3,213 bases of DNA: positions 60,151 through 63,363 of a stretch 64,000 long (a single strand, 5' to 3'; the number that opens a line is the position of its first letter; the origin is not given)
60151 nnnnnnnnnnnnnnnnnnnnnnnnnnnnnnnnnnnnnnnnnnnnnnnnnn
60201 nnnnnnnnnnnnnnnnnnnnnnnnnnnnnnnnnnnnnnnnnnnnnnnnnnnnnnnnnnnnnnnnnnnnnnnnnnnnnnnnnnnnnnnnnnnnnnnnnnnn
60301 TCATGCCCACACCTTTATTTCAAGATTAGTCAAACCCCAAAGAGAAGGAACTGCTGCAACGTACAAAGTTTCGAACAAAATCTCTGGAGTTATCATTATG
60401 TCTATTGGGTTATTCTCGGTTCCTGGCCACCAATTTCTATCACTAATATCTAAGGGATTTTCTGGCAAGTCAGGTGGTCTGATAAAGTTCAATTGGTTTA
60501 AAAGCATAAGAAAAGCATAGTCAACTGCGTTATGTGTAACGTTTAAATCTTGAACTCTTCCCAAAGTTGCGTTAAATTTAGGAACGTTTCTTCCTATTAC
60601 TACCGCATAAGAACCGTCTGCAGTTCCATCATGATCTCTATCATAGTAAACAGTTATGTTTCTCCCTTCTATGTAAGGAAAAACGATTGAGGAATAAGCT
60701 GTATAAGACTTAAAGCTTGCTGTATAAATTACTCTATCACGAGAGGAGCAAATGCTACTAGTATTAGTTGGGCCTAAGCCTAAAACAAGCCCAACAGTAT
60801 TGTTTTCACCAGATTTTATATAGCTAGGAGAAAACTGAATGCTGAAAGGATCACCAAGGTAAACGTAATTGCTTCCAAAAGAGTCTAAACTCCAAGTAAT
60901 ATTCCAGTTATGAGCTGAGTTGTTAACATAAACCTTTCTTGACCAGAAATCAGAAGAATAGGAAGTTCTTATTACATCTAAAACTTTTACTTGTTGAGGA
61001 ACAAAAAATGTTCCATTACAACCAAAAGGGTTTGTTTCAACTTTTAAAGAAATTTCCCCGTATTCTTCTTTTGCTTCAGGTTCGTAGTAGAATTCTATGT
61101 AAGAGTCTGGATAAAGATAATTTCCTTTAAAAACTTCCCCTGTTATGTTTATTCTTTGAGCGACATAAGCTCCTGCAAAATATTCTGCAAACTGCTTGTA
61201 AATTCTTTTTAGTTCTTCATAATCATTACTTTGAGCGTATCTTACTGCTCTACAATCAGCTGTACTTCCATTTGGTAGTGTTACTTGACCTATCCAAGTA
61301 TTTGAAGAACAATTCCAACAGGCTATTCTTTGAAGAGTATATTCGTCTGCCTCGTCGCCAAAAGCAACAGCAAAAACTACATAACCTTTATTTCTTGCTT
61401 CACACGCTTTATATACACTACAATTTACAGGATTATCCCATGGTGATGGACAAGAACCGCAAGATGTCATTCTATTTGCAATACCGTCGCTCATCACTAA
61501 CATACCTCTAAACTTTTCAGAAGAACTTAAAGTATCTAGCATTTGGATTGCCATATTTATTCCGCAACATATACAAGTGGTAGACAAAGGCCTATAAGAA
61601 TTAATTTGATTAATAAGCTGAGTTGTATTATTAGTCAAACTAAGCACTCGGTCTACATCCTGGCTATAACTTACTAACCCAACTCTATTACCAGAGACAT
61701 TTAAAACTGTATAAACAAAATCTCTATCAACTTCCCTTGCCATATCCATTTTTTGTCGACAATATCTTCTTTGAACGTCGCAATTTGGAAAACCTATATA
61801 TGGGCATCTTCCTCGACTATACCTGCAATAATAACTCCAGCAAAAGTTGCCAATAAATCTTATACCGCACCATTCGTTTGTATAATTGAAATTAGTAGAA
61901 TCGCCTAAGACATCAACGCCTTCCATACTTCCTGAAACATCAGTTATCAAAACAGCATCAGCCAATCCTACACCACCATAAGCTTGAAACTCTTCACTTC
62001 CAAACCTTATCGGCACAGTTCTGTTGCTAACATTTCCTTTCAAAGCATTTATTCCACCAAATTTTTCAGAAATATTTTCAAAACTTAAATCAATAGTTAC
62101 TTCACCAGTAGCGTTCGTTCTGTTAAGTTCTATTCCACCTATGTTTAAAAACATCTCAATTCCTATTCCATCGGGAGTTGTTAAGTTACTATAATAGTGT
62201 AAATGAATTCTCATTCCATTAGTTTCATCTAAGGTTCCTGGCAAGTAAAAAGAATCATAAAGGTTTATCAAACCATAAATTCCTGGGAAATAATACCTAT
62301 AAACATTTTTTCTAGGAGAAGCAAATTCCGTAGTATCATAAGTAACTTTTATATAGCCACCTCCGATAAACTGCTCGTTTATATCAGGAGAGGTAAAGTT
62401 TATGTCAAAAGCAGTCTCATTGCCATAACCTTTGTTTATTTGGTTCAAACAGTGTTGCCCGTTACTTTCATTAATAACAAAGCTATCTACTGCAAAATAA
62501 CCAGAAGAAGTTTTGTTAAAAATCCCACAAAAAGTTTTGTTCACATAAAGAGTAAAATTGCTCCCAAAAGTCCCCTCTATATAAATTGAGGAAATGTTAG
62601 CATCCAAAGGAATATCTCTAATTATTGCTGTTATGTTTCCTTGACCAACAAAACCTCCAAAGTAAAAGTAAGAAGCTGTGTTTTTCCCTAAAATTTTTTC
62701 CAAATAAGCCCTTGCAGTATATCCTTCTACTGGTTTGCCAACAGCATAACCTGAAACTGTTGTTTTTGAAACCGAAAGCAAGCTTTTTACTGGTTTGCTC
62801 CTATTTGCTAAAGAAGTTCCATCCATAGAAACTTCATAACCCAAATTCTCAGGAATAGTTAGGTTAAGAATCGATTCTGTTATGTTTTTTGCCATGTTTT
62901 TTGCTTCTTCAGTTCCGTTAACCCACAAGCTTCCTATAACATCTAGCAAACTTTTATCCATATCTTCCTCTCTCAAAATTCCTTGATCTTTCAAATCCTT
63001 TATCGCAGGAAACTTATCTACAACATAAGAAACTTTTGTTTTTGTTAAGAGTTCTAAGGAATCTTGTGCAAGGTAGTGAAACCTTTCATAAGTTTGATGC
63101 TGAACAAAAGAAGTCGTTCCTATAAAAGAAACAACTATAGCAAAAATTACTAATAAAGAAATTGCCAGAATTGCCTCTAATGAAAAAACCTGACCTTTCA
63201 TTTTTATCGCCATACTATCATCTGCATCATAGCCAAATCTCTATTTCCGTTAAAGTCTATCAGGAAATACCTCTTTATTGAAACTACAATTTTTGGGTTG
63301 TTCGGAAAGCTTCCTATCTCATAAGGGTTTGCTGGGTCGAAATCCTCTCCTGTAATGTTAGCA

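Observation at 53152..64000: Tad-like type IV pilus operon with split TadB/TadC, CBS-domain partner and a 970-aa vWA-containing pilin-like protein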

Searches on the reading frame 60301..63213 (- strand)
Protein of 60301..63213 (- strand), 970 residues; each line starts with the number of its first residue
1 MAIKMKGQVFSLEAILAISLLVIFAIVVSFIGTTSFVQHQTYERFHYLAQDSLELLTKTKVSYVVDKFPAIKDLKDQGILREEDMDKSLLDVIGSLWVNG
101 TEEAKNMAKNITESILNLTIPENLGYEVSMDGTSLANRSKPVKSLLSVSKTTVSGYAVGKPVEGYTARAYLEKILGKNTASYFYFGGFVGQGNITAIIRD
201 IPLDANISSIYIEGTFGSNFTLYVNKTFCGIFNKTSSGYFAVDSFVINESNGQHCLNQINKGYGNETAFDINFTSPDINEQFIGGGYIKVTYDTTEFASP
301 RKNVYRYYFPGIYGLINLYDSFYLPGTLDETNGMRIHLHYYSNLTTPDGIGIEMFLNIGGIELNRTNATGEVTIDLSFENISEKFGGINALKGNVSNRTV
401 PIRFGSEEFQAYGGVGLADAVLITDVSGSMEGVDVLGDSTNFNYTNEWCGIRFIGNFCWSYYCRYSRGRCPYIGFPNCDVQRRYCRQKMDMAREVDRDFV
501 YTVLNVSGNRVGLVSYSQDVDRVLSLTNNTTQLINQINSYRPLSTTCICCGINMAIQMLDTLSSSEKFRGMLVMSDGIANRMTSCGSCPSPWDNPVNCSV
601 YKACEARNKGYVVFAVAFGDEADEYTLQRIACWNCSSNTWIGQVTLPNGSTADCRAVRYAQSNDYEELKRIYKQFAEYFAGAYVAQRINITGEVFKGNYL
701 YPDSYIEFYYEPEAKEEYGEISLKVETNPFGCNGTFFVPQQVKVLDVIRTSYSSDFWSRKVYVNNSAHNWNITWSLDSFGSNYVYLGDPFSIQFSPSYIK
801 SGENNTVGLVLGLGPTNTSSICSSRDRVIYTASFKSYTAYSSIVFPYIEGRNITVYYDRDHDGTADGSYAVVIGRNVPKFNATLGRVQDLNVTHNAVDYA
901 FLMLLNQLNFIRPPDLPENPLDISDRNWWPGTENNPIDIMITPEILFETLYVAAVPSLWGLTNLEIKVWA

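Call 3: search_protein_families(library=pfam, max_evalue=0.01, proteins=[window:60301-63213:-])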
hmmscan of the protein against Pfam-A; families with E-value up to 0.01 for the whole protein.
window:60301-63213:- (970 aa): 2 families
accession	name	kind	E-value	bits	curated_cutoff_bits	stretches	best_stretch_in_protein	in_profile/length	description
PF00092.34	VWA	-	5.2e-08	33.7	23.8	1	508-632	37-152/174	von Willebrand factor type A domain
PF13519.12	VWA_2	-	7.5e-08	33.4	27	1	486-577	18-106/107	von Willebrand factor type A domain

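Call 6: find_related_loci(query=window:60301-63213:-, collection=genome_contigs, flank=10000)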
Query window:60301-63213:- (970 aa) in genome_contigs; peptide patterns used: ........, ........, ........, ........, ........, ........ (x = any residue, [..] = any of these).
21 stretches matched a pattern, but none encodes a relative of the query by tblastn (E <= 1e-3).

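Call 12: find_homologous_proteins(query=window:60301-63213:-, max_evalue=0.001)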
Query window:60301-63213:- (970 aa): 314 proteins with E <= 0.001 among 8000 candidates; the best 120 are listed.
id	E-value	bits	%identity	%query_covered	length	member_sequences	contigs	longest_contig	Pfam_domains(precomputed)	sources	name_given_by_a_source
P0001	0.0e+0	2248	100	100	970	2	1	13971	PF00092.35,PF13519.13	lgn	-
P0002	0.0e+0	1769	83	99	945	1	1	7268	PF00092.35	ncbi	ncbi:MAG: vWA domain-containing protein [Candidatus Aenigmatarchaeota archaeon]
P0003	0.0e+0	1582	75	99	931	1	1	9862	PF00092.35,PF13519.13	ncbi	ncbi:MAG: vWA domain-containing protein [Candidatus Aenigmatarchaeota archaeon]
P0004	0.0e+0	1563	81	47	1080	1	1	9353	PF00092.35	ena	-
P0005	0.0e+0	1531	71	99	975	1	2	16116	PF00092.35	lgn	-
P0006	0.0e+0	1384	67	100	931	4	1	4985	PF00092.35,PF13519.13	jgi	-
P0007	0.0e+0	1320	65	100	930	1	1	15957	PF00092.35,PF13519.13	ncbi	ncbi:MAG: vWA domain-containing protein [Candidatus Aenigmatarchaeota archaeon]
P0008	0.0e+0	1079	56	100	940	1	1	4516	PF00092.35,PF13519.13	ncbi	-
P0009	1.1e-242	826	70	50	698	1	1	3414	PF00092.35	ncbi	ncbi:MAG: vWA domain-containing protein, partial [Candidatus Jordarchaeaceae archaeon]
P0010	4.6e-198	679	41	99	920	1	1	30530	PF13519.13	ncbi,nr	ncbi:MAG: vWA domain-containing protein [Candidatus Aenigmarchaeota archaeon]|nr:vWA domain-containi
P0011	2.5e-189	650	40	100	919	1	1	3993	PF00092.35,PF13519.13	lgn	-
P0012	1.3e-164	568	39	57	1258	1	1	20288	PF13519.13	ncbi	ncbi:MAG: VWA domain-containing protein [Candidatus Aenigmatarchaeota archaeon]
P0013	1.3e-162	561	40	87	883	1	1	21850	-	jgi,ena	-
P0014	4.0e-160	553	38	57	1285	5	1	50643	PF13519.13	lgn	-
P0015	1.5e-159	551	35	57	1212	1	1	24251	PF13519.13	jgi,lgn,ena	-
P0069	2.1e-122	428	33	60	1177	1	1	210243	PF00092.35,PF13519.13,PF05762.21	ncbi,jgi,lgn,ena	ncbi:MAG: VWA domain-containing protein [Candidatus Micrarchaeia archaeon]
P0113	1.1e-94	336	32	60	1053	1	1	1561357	PF00092.35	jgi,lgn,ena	-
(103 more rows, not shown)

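Call 13: search_protein_families(library=ncbifam, max_evalue=0.01, proteins=[window:60301-63213:-])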
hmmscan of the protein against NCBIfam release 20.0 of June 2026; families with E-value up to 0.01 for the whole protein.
window:60301-63213:- (970 aa): 0 families

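Call 18: find_encoding_contigs(protein=P0001, flank=10000, max_places=3)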
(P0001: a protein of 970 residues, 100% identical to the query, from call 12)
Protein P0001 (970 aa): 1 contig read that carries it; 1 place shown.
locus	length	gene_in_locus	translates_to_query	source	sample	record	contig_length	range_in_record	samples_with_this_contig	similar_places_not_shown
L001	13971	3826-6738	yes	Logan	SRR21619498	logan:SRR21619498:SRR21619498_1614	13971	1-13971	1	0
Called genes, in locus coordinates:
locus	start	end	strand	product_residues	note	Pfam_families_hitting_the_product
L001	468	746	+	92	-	PF02915:Rubrerythrin (weak), PF22277:EncFtn-like, PF02915:Rubrerythrin (weak)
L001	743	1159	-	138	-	PF01951:Archease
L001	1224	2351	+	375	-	PF00348:polyprenyl_synt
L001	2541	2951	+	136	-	-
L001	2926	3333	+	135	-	-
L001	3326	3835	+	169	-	-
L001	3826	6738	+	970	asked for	PF13519:VWA_2 (weak), PF00092:VWA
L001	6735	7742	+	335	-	-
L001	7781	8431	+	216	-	PF00571:CBS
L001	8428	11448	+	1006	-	PF00437:T2SSE, PF14890:Intein_splicing, PF14528:LAGLIDADG_3, PF00437:T2SSE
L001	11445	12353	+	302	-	PF00482:T2SSF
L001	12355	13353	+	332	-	PF00482:T2SSF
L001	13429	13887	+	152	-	-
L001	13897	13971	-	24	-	?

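Call 19: find_encoding_contigs(protein=P0010, flank=10000, max_places=2)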
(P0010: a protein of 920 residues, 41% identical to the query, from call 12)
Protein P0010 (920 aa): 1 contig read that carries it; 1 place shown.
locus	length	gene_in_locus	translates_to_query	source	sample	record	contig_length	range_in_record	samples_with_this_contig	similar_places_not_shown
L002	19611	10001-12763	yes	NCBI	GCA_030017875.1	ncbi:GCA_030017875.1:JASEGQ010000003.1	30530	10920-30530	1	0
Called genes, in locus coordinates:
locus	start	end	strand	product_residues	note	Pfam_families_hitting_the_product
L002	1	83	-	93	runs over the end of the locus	-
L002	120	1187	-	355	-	PF21686:LigD_Prim-Pol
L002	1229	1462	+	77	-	PF00462:Glutaredoxin, PF13192:Thioredoxin_3 (weak)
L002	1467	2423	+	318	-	PF00890:FAD_binding_2 (faint), PF01266:DAO (faint), PF07992:Pyr_redox_2, PF12831:FAD_oxidored (faint), PF13738:Pyr_redox_3, PF00070:Pyr_redox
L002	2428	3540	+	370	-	PF02812:ELFV_dehydrog_N, PF00208:ELFV_dehydrog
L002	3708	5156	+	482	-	PF01139:RtcB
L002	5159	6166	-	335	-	PF14528:LAGLIDADG_3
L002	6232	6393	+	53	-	-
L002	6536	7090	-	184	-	-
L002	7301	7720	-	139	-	PF01951:Archease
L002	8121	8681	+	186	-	-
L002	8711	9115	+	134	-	-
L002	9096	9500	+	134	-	-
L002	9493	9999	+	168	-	-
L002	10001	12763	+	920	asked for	PF13519:VWA_2 (weak)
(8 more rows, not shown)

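Call 21: find_encoding_contigs(protein=P0069, flank=10000, max_places=1)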
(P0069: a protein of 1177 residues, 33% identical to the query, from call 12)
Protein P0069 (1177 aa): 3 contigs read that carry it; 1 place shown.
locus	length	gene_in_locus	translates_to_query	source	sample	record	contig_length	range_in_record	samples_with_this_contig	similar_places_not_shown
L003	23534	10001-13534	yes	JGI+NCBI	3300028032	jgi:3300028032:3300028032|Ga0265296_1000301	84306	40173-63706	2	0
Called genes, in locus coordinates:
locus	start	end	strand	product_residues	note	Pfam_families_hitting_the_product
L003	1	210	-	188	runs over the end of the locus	PF01966:HD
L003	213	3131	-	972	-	PF00133:tRNA-synt_1, PF09334:tRNA-synt_1g, PF08264:Anticodon_1, PF19302:DUF5915 (weak)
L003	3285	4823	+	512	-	PF02985:HEAT (faint), PF05004:IFRD (faint), PF13646:HEAT_2, PF03130:HEAT_PBS (faint), PF13646:HEAT_2, PF08713:DNA_alkylation (weak), PF13646:HEAT_2, PF01909:NTP_transf_2 (weak), +1 more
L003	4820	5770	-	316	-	PF03054:tRNA_Me_trans, PF24167:DUF7411 (weak), PF20259:tRNA_Me_trans_M, PF20258:tRNA_Me_trans_C (weak)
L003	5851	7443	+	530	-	PF06418:CTP_synth_N, PF00117:GATase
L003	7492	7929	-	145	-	-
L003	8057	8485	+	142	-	-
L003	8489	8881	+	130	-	-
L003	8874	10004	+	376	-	-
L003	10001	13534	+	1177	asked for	PF00092:VWA (weak), PF05762:VWA_CoxE (faint), PF13519:VWA_2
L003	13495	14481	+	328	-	-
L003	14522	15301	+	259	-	-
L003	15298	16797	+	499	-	PF00437:T2SSE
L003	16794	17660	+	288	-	PF00482:T2SSF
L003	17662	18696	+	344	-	PF00482:T2SSF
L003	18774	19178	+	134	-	-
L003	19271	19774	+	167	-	PF12641:Flavodoxin_3, PF12724:Flavodoxin_5, PF00258:Flavodoxin_1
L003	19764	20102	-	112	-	PF09845:OapC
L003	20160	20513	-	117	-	PF09846:OapB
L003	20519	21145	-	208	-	PF02421:FeoB_N (weak), PF01926:MMR_HSR1, PF00009:GTP_EFTU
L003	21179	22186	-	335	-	PF04055:Radical_SAM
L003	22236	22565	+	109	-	PF01667:Ribosomal_S27e (weak)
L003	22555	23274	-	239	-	-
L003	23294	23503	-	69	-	-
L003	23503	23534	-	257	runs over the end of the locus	PF01875:Memo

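Call 22: find_encoding_contigs(protein=P0113, flank=10000, max_places=1)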
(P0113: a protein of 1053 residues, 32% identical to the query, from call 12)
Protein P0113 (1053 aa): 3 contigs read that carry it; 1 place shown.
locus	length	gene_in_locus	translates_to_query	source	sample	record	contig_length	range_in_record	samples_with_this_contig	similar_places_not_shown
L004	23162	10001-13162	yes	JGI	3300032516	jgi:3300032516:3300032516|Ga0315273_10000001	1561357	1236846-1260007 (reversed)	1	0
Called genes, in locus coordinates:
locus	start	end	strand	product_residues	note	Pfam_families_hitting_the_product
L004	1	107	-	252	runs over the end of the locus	PF01876:RNase_P_p30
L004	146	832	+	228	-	PF01255:Prenyltransf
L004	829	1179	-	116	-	PF01578:Cytochrom_C_asm (weak)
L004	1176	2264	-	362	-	PF01794:Ferric_reduct (weak)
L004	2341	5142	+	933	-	PF02516:STT3, PF22627:AglB_core-like (weak)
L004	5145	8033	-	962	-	-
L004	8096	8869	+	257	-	PF07705:CARDB (weak)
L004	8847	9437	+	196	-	-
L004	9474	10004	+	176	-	-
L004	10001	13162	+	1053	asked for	PF00092:VWA (faint)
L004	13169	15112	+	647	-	-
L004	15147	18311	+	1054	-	PF13519:VWA_2 (weak)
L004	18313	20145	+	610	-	-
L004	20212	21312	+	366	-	PF27359:TP_0179 (weak)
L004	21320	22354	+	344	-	-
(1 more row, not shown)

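Call 27: search_solved_structures(query=A1, max_evalue=1, show_alignments=2)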
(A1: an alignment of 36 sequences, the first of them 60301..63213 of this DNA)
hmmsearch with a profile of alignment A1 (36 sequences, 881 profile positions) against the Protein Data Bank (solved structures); distinct sequences matched with E-value up to 1: 16.
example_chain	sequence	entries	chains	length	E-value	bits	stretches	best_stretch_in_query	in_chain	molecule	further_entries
4rck_A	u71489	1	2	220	7.3e-17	64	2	556-612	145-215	Hypothetical membrane spanning protein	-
6tnj_A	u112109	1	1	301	4.8e-16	61.3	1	424-617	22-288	Minor fimbrium subunit Mfa5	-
6to1_A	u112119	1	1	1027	1.6e-14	56.2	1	424-617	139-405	Minor fimbrium subunit Mfa5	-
7b7p_A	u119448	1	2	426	4.9e-08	34.8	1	393-618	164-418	Type IV pilus biogenesis protein PilB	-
4cn8_A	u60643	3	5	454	2.1e-07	32.7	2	431-535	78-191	PROXIMAL THREAD MATRIX PROTEIN 1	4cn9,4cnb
3tvy_A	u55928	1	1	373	1.1e-06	30.3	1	401-616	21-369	Cell wall surface anchor family protein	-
3tw0_A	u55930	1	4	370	1.2e-05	26.9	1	401-532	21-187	Cell wall surface anchor family protein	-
2ww8_A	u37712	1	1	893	7.1e-05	24.3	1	389-472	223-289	CELL WALL SURFACE ANCHOR FAMILY PROTEIN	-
4jdu_A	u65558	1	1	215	0.001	20.5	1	423-540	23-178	Aerotolerance-related membrane protein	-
6pyo_A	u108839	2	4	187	0.0037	18.7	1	450-536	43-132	cDNA FLJ56608, highly similar to Homo sapiens chloride channel, calcium activated, family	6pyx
9han_A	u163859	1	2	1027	0.023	16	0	456-522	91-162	Collagen type VI alpha 1 chain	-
4hql_A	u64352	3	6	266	0.024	15.9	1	480-533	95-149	Sporozoite surface protein 2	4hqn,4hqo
5vfp_b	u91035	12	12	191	0.031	15.6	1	447-514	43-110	26S proteasome non-ATPase regulatory subunit 4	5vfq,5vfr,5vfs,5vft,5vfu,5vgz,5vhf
12bm_b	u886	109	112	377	0.11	13.7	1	448-513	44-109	RPN10 | 26S proteasome non-ATPase regulatory subunit 4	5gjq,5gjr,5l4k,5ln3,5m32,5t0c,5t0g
6epc_W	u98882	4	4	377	0.12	13.7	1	448-513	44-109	26S proteasome subunit S5a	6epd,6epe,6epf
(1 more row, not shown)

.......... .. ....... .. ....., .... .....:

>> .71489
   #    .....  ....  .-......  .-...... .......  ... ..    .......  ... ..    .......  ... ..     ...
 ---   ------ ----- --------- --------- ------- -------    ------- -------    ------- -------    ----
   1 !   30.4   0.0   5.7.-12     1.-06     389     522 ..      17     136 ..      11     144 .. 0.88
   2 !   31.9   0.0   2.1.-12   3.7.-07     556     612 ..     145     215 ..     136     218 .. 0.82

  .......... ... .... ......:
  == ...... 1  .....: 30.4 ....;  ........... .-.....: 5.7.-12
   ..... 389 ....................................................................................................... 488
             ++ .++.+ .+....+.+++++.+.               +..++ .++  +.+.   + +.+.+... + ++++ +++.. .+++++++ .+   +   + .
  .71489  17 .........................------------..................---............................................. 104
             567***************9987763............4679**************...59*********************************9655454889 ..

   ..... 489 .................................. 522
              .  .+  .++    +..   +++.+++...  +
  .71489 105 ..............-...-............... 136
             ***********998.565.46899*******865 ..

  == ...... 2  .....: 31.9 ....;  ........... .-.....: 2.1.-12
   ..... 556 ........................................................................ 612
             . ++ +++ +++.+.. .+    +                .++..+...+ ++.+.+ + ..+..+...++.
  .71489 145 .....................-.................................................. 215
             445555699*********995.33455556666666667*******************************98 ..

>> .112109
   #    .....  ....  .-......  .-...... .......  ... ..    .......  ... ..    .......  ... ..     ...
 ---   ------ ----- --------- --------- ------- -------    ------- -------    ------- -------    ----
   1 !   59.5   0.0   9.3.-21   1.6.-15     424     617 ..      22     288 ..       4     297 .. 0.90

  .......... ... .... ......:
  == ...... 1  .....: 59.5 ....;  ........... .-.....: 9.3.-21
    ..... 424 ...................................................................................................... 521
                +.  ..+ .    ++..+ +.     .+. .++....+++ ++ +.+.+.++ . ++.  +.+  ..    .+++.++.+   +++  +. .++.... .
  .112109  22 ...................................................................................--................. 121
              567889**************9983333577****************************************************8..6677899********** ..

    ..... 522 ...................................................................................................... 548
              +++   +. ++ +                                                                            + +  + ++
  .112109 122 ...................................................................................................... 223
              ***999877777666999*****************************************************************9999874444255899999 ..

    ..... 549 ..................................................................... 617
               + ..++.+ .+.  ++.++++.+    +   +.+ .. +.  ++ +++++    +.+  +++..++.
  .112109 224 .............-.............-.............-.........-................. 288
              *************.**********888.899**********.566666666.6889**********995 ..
